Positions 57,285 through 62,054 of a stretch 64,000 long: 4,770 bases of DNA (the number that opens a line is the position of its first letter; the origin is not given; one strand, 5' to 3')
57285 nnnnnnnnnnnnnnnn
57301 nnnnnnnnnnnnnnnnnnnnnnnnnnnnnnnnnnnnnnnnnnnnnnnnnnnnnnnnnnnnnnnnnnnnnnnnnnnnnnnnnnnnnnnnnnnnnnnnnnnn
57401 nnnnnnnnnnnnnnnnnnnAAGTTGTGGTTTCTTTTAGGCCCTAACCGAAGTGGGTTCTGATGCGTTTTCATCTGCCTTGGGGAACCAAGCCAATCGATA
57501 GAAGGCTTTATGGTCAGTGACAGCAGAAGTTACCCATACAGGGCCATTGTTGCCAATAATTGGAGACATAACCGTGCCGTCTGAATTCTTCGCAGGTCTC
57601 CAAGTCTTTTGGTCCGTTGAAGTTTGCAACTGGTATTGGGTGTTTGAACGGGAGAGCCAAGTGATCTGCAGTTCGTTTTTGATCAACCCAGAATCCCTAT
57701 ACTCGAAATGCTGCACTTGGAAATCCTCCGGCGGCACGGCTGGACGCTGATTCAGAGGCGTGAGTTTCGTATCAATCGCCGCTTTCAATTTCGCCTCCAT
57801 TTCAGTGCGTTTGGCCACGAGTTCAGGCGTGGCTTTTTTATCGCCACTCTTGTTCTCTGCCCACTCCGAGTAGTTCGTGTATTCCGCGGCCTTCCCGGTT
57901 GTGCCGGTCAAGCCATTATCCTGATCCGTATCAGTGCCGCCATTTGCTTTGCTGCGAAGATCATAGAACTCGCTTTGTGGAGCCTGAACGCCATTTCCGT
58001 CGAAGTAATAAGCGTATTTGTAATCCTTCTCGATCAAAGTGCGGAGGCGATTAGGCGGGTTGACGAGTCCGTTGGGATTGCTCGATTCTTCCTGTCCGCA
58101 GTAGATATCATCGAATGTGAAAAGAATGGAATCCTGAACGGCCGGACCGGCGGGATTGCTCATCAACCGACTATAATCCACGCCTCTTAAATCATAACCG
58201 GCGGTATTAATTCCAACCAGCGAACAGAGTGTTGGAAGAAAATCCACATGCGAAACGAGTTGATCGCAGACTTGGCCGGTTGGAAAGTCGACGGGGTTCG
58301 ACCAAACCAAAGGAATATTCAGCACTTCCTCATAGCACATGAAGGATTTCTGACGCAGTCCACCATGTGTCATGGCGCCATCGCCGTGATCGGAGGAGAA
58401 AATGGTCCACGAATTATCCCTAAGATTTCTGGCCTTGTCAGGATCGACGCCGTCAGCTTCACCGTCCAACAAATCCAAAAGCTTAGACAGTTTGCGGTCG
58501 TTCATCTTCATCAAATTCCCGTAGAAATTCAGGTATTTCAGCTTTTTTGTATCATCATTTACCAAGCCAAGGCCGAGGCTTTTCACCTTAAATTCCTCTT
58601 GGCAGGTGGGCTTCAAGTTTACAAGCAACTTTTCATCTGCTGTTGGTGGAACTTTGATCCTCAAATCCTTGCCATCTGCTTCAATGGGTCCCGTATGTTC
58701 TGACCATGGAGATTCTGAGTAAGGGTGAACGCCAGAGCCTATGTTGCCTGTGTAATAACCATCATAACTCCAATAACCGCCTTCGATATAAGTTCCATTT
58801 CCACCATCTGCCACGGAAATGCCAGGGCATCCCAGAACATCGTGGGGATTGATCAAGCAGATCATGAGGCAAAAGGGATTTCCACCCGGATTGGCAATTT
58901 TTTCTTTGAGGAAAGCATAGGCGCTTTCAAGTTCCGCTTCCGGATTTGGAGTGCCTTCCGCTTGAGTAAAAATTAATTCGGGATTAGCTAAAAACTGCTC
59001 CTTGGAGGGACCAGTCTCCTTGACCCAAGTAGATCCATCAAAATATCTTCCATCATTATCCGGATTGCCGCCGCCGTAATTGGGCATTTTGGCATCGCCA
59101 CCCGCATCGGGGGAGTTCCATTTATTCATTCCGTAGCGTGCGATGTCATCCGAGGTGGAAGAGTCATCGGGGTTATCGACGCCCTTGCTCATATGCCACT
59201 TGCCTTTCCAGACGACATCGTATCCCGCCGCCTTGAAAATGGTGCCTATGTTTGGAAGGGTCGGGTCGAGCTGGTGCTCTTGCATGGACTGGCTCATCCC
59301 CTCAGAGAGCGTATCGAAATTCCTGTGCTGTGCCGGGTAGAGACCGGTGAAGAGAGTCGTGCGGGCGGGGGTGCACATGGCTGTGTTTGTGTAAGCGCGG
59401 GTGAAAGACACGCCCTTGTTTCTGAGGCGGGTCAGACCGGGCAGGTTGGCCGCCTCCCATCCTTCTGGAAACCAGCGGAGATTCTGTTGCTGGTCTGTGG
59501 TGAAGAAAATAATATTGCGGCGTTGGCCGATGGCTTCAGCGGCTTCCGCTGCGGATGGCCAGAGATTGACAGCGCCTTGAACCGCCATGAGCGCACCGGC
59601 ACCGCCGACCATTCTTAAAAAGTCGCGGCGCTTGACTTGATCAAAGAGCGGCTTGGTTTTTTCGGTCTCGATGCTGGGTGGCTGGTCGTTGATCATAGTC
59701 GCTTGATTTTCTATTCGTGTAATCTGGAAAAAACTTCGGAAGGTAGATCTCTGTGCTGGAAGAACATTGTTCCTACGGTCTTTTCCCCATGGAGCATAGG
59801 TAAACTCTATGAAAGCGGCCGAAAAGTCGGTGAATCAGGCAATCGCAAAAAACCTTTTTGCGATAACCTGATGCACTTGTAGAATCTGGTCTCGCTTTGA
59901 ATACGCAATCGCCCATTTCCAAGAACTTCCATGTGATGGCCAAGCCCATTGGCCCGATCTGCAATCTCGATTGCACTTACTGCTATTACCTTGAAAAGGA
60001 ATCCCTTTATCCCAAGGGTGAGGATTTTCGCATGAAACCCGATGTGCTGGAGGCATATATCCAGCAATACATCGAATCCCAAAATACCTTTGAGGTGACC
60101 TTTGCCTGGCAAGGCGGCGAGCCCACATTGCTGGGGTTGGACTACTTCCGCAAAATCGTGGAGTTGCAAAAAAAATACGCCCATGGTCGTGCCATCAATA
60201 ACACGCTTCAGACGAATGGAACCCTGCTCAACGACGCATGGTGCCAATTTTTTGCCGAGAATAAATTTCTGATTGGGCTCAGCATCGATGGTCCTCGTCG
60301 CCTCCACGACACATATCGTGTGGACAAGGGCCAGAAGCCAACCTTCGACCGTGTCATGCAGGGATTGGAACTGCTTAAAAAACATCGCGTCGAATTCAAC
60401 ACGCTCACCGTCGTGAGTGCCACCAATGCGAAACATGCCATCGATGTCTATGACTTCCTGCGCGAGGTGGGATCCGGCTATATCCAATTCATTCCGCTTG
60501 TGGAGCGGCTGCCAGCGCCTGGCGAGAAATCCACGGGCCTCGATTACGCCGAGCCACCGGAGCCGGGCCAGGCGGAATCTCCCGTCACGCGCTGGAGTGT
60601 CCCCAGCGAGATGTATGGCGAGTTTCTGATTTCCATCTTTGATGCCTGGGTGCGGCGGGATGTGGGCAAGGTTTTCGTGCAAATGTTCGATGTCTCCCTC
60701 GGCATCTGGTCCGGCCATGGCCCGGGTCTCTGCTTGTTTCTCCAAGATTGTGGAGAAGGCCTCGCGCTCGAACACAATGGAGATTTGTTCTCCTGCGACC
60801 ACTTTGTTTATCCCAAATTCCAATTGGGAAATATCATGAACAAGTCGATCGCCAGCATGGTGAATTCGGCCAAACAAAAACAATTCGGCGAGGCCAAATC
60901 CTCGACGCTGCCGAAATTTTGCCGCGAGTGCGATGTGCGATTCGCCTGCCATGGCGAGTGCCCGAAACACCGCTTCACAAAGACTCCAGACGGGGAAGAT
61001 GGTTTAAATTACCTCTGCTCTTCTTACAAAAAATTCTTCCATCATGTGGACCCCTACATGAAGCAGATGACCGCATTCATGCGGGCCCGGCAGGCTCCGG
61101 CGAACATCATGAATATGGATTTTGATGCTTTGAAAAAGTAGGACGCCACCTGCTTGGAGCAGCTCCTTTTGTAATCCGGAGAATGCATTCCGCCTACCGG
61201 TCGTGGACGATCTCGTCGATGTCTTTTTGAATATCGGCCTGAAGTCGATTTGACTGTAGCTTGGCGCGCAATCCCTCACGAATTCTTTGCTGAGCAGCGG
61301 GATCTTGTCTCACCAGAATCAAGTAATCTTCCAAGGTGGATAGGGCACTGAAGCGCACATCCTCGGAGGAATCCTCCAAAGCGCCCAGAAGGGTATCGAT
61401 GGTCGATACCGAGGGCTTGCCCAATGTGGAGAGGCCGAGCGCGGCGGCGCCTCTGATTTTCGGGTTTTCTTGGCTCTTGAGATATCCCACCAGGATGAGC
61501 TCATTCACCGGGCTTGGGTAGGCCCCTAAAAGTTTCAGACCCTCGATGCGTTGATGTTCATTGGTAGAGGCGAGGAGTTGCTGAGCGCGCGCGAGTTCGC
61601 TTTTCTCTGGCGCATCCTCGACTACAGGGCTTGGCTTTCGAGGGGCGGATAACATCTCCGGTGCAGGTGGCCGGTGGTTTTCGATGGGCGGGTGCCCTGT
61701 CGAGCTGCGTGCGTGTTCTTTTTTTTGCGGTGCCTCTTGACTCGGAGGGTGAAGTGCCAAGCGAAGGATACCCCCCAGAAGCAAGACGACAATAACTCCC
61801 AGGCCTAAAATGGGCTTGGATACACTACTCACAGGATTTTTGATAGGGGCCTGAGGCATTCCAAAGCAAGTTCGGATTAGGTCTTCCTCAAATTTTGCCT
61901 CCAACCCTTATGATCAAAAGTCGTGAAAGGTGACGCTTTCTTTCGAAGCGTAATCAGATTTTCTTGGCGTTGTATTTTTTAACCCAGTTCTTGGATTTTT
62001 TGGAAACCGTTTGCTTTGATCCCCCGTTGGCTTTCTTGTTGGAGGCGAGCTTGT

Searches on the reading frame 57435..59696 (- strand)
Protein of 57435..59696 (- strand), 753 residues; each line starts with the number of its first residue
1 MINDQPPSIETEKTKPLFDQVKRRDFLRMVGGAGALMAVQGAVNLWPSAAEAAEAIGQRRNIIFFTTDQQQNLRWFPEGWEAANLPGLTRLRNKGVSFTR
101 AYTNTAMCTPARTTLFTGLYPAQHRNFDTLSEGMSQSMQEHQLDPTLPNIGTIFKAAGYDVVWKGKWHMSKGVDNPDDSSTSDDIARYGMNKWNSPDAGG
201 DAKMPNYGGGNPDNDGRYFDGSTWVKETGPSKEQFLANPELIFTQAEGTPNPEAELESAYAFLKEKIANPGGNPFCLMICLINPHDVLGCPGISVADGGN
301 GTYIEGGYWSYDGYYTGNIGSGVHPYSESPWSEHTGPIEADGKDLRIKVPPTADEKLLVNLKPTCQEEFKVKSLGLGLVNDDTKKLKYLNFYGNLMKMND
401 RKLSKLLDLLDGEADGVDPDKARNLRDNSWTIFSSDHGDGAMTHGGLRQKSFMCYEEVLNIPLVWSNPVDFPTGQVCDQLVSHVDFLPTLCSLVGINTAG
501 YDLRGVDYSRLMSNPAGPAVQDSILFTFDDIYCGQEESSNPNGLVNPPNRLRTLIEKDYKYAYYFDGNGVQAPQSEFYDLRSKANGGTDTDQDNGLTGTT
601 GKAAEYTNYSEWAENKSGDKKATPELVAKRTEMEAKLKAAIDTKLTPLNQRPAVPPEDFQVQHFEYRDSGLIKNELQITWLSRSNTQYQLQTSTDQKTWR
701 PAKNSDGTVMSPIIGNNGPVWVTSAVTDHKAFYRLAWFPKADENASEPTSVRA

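Call 3: search_protein_families(library=pfam, proteins=[window:57435-59696:-], max_evalue=1)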
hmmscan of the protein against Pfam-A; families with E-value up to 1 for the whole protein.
window:57435-59696:- (753 aa): 5 families
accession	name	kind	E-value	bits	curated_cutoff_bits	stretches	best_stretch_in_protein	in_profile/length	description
PF00884.28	Sulfatase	-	8e-32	111.2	25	1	60-496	1-301/301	Sulfatase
PF16347.10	SGSH_C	-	3.7e-06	27.6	29.3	1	449-530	7-86/154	N-sulphoglucosamine sulphohydrolase, C-terminal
PF01663.27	Phosphodiest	-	0.005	16.9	23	1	84-124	19-60/342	Type I phosphodiesterase / nucleotide pyrophosphatase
PF10708.14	DUF2510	-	0.02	15.1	24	1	216-233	12-31/35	Protein of unknown function (DUF2510)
PF10518.14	TAT_signal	-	0.039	14.4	22.7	1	21-39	2-20/21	TAT (twin-arginine translocation) pathway signal sequence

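Call 4: search_protein_families(library=ncbifam, proteins=[window:57435-59696:-], max_evalue=1)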
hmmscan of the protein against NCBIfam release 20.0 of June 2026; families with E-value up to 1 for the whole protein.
window:57435-59696:- (753 aa): 5 families
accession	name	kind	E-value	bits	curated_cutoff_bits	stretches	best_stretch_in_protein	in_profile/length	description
TIGR03417.1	chol_sulfatase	equivalog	2.1e-21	76.4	433.45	2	59-169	2-103/500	choline-sulfatase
NF010322.0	PRK13759.1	equivalog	5.9e-18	64.6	481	2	58-169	5-107/486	arylsulfatase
NF045661.1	HdlasePehA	equivalog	7.9e-17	61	900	2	59-127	2-70/506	phosphoric/sulfuric ester hydrolase PehA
NF052527.1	Mn_arylsulf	exception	1.1e-07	31.1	850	2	81-169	24-103/479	manganese-dependent arylsulfatase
TIGR01409.1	TAT_signal_seq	domain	0.00071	19.8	16.7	1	23-52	3-29/29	twin-arginine translocation signal domain-containing protein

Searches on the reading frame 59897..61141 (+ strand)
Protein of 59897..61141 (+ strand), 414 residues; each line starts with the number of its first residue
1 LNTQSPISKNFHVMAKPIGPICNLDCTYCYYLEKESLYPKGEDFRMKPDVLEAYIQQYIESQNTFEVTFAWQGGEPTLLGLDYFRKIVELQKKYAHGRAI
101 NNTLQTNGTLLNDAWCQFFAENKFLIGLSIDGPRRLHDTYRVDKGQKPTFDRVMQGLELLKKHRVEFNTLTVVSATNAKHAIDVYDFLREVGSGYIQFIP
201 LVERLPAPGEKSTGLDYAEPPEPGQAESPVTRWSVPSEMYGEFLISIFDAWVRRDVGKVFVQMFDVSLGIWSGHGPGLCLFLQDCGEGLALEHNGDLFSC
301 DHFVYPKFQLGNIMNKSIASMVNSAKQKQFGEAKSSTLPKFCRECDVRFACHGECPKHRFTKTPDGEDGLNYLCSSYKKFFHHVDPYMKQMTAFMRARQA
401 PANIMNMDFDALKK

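Call 41: search_protein_families(library=pfam, proteins=[window:59897-61141:+], max_evalue=0.001)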
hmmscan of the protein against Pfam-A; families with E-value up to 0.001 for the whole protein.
window:59897-61141:+ (414 aa): 2 families
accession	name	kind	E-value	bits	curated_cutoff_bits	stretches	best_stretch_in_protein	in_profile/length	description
PF04055.27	Radical_SAM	-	9.9e-20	71.8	29.5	1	18-188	3-166/166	Radical SAM superfamily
PF13186.11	SPASM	-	2.2e-09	37.9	21.5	1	287-346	6-67/67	Iron-sulfur cluster-binding domain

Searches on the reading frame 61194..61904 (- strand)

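Call 41: search_protein_families(library=pfam, proteins=[window:61194-61904:-], max_evalue=0.001)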
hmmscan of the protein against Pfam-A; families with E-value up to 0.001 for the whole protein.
window:61194-61904:- (236 aa): 2 families
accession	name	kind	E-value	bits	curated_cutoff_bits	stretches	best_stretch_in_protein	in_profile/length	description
PF13646.12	HEAT_2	-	2.2e-15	57.1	27.7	2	108-191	6-87/88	HEAT repeats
PF02985.28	HEAT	-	3.4e-05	24.1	23.5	0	170-192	3-25/31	HEAT repeat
